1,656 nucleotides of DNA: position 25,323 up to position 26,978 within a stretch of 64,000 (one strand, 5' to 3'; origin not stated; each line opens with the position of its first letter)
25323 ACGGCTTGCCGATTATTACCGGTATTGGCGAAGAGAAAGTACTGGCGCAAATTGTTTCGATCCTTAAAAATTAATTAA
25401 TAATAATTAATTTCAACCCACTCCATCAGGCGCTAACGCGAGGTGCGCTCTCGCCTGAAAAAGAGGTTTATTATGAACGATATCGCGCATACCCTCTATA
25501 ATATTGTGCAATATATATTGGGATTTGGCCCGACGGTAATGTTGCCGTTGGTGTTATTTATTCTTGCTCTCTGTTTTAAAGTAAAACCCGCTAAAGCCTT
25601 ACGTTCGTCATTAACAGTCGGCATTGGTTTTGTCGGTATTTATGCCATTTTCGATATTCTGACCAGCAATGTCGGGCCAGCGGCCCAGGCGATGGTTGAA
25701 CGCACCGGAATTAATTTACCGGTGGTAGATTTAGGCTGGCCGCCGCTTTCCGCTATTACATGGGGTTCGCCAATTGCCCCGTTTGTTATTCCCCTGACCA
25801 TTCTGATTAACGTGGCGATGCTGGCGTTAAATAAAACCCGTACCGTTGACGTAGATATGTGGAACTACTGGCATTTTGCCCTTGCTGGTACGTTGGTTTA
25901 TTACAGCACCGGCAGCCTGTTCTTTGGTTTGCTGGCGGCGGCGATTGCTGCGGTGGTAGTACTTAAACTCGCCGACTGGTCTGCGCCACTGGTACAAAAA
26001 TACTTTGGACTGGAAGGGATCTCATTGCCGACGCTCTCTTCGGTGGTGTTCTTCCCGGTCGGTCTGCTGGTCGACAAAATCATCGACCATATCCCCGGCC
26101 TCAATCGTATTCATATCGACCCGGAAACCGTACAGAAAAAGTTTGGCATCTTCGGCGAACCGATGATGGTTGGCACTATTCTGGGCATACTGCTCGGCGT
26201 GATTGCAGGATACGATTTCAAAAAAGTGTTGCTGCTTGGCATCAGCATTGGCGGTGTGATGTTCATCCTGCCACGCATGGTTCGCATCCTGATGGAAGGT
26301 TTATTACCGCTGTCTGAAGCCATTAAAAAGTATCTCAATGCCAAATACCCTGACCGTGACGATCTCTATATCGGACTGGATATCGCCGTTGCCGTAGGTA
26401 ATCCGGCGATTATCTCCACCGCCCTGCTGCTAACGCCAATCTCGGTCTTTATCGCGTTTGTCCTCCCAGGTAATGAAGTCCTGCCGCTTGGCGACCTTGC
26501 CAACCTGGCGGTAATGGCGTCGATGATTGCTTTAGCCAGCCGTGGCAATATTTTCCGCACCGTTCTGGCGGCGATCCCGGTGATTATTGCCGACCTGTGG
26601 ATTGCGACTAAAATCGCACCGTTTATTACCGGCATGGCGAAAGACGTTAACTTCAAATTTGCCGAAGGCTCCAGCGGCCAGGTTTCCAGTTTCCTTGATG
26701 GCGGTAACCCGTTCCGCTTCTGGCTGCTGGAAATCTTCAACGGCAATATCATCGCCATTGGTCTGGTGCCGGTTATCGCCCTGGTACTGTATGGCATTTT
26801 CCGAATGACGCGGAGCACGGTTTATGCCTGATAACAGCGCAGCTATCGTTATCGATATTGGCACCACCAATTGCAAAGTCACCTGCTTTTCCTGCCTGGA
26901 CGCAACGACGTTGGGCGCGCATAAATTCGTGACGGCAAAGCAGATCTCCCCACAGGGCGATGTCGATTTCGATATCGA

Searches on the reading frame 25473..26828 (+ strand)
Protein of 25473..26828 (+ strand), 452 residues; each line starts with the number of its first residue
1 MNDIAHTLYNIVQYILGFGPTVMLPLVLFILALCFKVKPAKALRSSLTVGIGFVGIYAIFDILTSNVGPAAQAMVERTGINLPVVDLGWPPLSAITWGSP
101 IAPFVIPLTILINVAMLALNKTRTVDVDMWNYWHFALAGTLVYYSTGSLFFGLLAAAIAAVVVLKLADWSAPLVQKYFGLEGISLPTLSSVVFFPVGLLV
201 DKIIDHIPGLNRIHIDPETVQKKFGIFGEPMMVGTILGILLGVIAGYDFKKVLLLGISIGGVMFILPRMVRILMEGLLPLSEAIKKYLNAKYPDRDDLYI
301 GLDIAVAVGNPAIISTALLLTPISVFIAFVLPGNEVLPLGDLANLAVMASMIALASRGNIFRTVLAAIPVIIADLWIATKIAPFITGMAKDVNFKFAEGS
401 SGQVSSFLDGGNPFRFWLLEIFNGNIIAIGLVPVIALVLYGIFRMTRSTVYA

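Call 13: find_related_loci(query=window:25473-26828:+, collection=genome_contigs, flank=4000)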
Query window:25473-26828:+ (452 aa) in genome_contigs; peptide patterns used: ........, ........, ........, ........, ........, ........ (x = any residue, [..] = any of these).
122 stretches matched a pattern; 54 encode a relative of the query (tblastn E <= 1e-3); 50 distinct loci.
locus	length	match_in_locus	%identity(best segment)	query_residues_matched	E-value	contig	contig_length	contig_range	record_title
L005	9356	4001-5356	100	1-452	0e+0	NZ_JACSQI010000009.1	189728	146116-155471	Escherichia whittamii strain Sa2BVA5 NODE_9_length_189728_cov_8.963839, whole genome shotgun sequence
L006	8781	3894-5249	99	1-452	0e+0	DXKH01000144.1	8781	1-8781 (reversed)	MAG TPA_asm: Citrobacter sp. isolate HRGM_Genome_0066 HRGM_Genome_0066_144, whole genome shotgun sequence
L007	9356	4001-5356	93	1-452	0e+0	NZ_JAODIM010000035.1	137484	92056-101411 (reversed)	Winslowiella arboricola strain BAC 15a-03b NODE_9, whole genome shotgun sequence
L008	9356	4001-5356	93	1-452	0e+0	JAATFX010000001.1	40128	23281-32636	MAG: Enterobacterales bacterium isolate bin_27 k141_610404, whole genome shotgun sequence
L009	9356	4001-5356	93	1-452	0e+0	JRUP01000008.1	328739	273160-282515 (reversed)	Enterobacter cancerogenus strain M004 Contig8, whole genome shotgun sequence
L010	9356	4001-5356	93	1-452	0e+0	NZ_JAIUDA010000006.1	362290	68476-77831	Pantoea sp. alder81 NODE_6_length_362290_cov_67.918073, whole genome shotgun sequence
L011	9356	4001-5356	93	1-452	0e+0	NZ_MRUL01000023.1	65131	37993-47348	Izhakiella australiensis strain D4N98 NODE_23_length_65131_cov_103.405_ID_4284, whole genome shotgun sequence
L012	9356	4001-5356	92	1-452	0e+0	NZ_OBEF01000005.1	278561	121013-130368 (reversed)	Enterobacter sp. CC120223-11, whole genome shotgun sequence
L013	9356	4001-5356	90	1-452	0e+0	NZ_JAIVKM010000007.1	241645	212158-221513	Mangrovibacter yixingensis strain SaN21-3 SaN21-3_ctg007, whole genome shotgun sequence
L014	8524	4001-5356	89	1-452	0e+0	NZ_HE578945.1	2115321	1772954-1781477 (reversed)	Phytobacter massiliensis JC163 strain type strain: JC163, whole genome shotgun sequence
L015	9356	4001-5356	90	1-452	0e+0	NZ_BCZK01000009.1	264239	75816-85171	Klebsiella oxytoca NBRC 105695, whole genome shotgun sequence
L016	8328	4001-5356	90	1-452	0e+0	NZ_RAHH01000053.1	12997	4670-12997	Rahnella woolbedingensis strain DSM 27399 contig_00053, whole genome shotgun sequence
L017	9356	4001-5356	90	1-452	0e+0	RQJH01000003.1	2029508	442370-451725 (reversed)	Enterobacteriaceae bacterium 89 scaffold3_len2029508_cov46_single, whole genome shotgun sequence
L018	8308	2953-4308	89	1-452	0e+0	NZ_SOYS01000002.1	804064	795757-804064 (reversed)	Cedecea colo strain ZA scaffold_1, whole genome shotgun sequence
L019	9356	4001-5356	89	1-452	0e+0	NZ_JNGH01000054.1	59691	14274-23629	Trabulsiella odontotermitis strain 01 SAMPLE01_CONTIG_64, whole genome shotgun sequence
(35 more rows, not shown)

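Call 31: search_protein_families(library=ncbifam, proteins=[window:25473-26828:+])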
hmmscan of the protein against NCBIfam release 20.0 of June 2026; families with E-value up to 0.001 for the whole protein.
window:25473-26828:+ (452 aa): 1 family
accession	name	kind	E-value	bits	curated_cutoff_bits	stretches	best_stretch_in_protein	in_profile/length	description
TIGR00827.1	EIIC-GAT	subfamily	7.9e-143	476.2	542.2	1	15-422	1-406/407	galactitol-specific PTS transporter subunit IIC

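Call 33: find_homologous_proteins(query=window:25473-26828:+, max_evalue=1e-100)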
Query window:25473-26828:+ (452 aa): 1691 proteins with E <= 1e-100 among 8000 candidates; the best 120 are listed.
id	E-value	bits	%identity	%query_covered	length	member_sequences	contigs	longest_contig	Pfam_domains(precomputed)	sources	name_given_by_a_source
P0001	3.4e-285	964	100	100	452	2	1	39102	PF03611.20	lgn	-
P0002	2.7e-281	951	99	100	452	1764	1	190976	PF03611.20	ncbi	ncbi:TPA: PTS galactitol transporter subunit IIC [Escherichia coli]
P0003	1.0e-269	913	96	100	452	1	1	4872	PF03611.20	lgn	-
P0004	9.8e-264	893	85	100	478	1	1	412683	PF03611.20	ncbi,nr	ncbi:PTS galactitol transporter subunit IIC [Salmonella enterica]|nr:PTS galactitol transporter subu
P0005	5.1e-263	891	90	100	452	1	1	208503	PF03611.20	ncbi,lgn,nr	ncbi:PTS galactitol transporter subunit IIC [Salmonella enterica]|nr:PTS galactitol transporter subu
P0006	5.6e-263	891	90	100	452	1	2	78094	PF03611.20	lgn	-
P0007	9.4e-263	890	90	100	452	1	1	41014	PF03611.20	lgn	-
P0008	1.8e-262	889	90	100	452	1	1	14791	PF03611.20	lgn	-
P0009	2.6e-262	889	90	100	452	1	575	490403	PF03611.20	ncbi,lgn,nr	ncbi:PTS galactitol transporter subunit IIC [Salmonella enterica subsp. enterica serovar Kentucky]|n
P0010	2.9e-262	888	90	100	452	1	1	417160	PF03611.20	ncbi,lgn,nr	ncbi:PTS galactitol transporter subunit IIC [Salmonella enterica]|nr:PTS galactitol transporter subu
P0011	3.1e-262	888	90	100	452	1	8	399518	PF03611.20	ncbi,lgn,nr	ncbi:PTS galactitol transporter subunit IIC [Salmonella enterica subsp. enterica serovar Warnow]|nr:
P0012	3.2e-262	888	90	100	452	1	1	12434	PF03611.20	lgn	-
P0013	3.4e-262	888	90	100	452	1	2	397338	PF03611.20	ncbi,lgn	ncbi:PTS galactitol transporter subunit IIC [Salmonella enterica]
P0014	3.5e-262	888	90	100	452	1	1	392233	PF03611.20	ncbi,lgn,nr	ncbi:PTS galactitol transporter subunit IIC [Salmonella enterica]|nr:PTS galactitol transporter subu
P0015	4.1e-262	888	90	100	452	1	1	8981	PF03611.20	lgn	-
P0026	7.3e-262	887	90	100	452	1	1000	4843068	PF03611.20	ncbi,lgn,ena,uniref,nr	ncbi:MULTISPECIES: PTS galactitol transporter subunit IIC [Salmonella]|uniref:PTS galactitol transpo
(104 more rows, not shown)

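Call 34: find_encoding_contigs(protein=P0026, flank=5000, max_places=2)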
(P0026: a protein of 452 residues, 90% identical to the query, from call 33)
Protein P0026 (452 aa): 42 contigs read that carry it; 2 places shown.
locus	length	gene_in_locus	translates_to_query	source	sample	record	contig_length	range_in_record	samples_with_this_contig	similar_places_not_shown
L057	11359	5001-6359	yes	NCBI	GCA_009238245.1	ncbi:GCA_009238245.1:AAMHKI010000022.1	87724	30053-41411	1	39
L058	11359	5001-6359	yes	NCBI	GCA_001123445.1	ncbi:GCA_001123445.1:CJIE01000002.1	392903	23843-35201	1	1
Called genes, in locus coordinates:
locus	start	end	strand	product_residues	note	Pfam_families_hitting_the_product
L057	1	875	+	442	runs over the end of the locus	PF07690:MFS_1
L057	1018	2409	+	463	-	PF07690:MFS_1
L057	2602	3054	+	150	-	PF06711:DUF1198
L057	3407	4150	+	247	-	PF00392:GntR, PF07702:UTRA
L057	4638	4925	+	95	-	PF02302:PTS_IIB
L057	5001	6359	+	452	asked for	PF03611:EIIC-GAT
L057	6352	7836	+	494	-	PF00370:FGGY_N, PF02782:FGGY_C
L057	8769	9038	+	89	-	PF00381:PTS-HPr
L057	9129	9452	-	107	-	PF13560:HTH_31 (faint), PF01381:HTH_3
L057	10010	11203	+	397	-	PF07690:MFS_1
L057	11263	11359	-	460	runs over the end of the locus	PF00232:Glyco_hydro_1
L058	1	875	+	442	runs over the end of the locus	PF07690:MFS_1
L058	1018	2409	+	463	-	PF07690:MFS_1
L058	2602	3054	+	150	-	PF06711:DUF1198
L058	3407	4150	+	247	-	PF00392:GntR, PF07702:UTRA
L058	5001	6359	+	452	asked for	PF03611:EIIC-GAT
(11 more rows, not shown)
